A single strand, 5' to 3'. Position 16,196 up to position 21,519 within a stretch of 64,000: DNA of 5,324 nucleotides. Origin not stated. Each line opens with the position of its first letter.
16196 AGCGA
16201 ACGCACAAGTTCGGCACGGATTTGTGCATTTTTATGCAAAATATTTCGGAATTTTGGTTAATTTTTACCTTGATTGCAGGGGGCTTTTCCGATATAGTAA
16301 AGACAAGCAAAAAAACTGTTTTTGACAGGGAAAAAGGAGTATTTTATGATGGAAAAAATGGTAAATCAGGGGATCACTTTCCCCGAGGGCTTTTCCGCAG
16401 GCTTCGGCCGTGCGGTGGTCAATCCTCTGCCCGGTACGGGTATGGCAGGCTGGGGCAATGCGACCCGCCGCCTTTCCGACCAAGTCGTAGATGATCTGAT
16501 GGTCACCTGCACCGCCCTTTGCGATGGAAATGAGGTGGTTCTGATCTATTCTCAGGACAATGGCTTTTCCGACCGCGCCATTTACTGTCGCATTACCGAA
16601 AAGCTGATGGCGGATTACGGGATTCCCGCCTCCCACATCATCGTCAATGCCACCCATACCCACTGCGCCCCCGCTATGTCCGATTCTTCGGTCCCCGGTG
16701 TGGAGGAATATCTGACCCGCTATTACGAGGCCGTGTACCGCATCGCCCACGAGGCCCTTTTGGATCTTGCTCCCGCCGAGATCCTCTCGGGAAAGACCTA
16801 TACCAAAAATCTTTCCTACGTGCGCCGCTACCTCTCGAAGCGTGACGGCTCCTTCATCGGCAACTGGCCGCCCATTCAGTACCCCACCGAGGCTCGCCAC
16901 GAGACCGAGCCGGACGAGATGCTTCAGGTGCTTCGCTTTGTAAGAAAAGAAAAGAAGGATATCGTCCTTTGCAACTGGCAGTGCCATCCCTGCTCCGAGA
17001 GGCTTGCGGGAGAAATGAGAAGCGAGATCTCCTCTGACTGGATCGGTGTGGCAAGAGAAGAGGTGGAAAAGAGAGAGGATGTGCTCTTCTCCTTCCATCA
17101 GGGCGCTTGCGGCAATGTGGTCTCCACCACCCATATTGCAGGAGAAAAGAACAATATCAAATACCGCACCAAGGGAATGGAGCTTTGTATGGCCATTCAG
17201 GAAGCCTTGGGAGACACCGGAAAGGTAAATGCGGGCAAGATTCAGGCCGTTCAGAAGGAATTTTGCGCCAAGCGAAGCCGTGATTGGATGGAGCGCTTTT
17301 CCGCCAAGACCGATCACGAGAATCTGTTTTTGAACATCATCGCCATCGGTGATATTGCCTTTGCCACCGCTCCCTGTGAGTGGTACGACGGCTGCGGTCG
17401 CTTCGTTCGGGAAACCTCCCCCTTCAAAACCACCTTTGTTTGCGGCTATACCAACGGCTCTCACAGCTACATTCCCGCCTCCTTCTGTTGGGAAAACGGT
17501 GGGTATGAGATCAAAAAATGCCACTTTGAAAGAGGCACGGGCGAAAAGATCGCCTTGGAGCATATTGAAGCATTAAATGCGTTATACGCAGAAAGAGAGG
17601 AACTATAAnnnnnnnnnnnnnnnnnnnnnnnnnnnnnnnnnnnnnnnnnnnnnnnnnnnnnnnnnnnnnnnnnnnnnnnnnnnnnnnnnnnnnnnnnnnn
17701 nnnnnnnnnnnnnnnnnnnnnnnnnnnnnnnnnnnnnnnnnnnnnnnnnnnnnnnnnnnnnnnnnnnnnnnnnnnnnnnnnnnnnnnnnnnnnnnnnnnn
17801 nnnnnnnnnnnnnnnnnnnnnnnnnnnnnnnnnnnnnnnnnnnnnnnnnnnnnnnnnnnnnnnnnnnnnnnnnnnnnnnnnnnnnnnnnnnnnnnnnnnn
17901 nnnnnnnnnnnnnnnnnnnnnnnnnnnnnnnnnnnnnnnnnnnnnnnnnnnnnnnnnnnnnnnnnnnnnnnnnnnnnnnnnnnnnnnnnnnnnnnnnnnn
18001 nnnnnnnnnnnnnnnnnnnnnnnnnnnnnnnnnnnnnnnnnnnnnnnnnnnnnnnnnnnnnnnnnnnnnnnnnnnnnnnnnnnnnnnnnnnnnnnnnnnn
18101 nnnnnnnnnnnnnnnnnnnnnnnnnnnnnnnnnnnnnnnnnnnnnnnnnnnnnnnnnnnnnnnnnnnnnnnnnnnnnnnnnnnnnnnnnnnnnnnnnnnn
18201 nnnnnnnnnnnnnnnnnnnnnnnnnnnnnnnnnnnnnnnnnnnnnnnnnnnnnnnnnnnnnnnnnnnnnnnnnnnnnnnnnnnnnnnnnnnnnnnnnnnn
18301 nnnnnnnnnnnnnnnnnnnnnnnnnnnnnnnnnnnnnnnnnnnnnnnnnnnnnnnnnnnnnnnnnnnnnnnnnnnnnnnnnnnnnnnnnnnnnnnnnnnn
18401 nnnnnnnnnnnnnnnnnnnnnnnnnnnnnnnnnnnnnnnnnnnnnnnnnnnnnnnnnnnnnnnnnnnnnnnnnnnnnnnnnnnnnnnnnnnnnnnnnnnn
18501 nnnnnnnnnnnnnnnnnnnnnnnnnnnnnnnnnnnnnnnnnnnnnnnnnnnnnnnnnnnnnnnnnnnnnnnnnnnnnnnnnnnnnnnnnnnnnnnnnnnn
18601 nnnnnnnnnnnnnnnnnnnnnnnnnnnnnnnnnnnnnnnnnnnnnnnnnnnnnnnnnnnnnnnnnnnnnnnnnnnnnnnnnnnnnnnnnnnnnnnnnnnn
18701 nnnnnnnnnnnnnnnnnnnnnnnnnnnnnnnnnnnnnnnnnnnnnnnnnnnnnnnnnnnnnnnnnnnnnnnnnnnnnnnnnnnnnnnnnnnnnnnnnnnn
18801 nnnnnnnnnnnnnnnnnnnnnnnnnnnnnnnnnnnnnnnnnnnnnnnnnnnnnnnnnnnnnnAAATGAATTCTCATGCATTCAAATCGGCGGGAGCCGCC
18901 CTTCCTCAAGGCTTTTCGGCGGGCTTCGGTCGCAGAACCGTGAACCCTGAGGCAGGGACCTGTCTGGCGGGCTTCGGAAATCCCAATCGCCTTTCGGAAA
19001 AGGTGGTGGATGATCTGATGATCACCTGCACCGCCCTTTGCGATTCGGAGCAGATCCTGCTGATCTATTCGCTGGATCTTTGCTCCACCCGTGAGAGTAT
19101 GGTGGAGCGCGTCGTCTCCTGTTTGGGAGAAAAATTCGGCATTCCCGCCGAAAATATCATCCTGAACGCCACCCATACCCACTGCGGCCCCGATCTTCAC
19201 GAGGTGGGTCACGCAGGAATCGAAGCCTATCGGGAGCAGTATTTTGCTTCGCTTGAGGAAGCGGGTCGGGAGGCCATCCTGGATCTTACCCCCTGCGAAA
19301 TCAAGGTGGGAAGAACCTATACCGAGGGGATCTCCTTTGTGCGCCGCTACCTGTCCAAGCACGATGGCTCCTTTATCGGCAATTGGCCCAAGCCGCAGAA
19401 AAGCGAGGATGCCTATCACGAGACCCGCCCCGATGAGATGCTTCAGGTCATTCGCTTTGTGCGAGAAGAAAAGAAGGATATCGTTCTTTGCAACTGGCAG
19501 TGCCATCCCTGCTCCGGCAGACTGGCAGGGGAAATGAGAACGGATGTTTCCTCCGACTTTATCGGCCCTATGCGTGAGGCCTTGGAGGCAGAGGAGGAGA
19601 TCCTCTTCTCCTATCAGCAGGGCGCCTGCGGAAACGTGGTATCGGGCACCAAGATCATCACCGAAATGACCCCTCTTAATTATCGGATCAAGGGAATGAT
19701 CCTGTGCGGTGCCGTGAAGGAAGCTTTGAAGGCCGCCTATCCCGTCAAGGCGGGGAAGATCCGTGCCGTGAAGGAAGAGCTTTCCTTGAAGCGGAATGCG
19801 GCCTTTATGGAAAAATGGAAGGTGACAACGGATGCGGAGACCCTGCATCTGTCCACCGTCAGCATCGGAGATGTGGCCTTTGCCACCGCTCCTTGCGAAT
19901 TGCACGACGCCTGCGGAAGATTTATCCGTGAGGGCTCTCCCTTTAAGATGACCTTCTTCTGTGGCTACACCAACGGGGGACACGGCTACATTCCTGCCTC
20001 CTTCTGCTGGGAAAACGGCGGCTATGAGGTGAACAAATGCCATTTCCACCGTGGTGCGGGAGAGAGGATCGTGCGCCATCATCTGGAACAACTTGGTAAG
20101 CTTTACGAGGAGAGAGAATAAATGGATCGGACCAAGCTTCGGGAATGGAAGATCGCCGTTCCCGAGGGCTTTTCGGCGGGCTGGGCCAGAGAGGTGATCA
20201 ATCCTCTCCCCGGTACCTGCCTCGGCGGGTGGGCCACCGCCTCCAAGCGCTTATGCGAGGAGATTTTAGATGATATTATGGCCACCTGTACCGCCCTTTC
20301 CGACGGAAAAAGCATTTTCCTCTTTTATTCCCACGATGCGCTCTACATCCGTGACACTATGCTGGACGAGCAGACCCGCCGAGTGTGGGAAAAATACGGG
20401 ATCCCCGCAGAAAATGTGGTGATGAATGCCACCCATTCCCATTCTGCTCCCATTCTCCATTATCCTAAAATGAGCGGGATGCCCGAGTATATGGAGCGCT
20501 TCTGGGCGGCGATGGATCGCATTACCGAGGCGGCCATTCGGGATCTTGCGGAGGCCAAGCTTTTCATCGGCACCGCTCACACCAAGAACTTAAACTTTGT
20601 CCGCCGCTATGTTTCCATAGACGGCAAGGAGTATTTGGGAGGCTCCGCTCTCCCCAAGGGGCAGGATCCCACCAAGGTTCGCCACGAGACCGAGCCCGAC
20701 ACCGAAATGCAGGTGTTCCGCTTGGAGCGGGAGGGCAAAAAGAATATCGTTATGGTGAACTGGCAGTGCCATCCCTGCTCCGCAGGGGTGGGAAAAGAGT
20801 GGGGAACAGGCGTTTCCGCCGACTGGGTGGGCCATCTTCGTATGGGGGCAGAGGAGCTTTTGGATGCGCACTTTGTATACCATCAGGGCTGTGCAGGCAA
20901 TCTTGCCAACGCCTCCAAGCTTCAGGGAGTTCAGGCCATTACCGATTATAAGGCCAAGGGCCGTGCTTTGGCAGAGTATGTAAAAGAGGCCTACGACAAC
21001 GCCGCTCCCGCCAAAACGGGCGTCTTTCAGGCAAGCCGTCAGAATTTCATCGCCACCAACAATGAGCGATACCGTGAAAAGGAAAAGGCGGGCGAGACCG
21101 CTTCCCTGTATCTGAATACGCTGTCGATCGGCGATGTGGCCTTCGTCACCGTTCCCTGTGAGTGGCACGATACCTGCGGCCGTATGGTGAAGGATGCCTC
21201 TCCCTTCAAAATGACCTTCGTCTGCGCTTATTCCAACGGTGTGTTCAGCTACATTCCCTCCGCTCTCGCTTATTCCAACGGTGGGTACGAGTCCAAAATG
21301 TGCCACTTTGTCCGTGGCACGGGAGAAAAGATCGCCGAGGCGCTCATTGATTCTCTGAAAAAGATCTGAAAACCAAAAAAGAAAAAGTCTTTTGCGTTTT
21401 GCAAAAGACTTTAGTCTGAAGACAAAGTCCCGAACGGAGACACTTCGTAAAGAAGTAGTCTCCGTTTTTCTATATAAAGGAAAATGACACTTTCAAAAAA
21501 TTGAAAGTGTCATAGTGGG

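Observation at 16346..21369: Cytoplasmic sub-clade (paralogs 9-12) is translationally coupled, Cys-enriched and carries long identical DNA tracts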

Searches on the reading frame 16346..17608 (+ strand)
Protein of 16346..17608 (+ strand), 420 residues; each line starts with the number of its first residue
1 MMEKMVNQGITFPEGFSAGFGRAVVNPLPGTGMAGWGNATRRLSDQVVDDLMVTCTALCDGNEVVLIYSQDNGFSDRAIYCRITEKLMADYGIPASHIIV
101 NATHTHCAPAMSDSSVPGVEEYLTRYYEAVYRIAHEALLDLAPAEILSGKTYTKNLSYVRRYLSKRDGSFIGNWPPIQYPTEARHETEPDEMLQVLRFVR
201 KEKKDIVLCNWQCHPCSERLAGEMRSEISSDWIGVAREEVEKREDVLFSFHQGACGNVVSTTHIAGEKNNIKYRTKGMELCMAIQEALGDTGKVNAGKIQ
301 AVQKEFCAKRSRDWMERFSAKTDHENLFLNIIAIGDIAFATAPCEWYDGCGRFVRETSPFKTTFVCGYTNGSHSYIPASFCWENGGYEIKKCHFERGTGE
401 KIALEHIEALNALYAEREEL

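Call 5: search_protein_families(library=pfam, proteins=[window:16346-17608:+], max_evalue=0.01)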
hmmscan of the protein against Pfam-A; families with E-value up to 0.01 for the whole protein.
window:16346-17608:+ (420 aa): 1 family
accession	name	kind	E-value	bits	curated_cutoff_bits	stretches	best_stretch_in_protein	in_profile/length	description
PF04734.18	Ceramidase_alk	-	3.4e-06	26.4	32.1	1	63-244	50-230/509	Neutral/alkaline non-lysosomal ceramidase, N-terminal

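Call 6: search_protein_families(library=ncbifam, proteins=[window:16346-17608:+], max_evalue=0.01)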
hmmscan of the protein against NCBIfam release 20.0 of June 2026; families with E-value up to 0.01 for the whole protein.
window:16346-17608:+ (420 aa): 0 families

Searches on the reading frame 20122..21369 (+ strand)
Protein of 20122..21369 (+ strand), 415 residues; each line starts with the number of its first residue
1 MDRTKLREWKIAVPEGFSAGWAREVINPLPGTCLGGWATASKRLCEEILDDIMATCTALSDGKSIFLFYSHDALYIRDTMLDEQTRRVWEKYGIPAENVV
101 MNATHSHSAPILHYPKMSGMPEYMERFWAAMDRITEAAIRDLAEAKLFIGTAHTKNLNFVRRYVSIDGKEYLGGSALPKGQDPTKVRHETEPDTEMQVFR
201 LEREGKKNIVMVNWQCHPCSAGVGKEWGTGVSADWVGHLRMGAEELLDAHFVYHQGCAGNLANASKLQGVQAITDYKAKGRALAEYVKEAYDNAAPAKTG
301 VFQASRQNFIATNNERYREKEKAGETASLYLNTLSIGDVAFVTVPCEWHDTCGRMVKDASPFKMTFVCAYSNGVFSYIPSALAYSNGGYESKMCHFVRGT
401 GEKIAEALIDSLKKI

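Call 5: search_protein_families(library=pfam, proteins=[window:20122-21369:+], max_evalue=0.01)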
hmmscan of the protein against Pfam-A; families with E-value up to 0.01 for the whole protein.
window:20122-21369:+ (415 aa): 1 family
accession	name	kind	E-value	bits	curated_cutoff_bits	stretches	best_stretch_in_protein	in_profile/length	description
PF04734.18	Ceramidase_alk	-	1.2e-07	31.3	32.1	1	62-237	48-220/509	Neutral/alkaline non-lysosomal ceramidase, N-terminal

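Call 6: search_protein_families(library=ncbifam, proteins=[window:20122-21369:+], max_evalue=0.01)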
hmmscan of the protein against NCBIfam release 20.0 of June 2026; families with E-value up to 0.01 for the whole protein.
window:20122-21369:+ (415 aa): 0 families
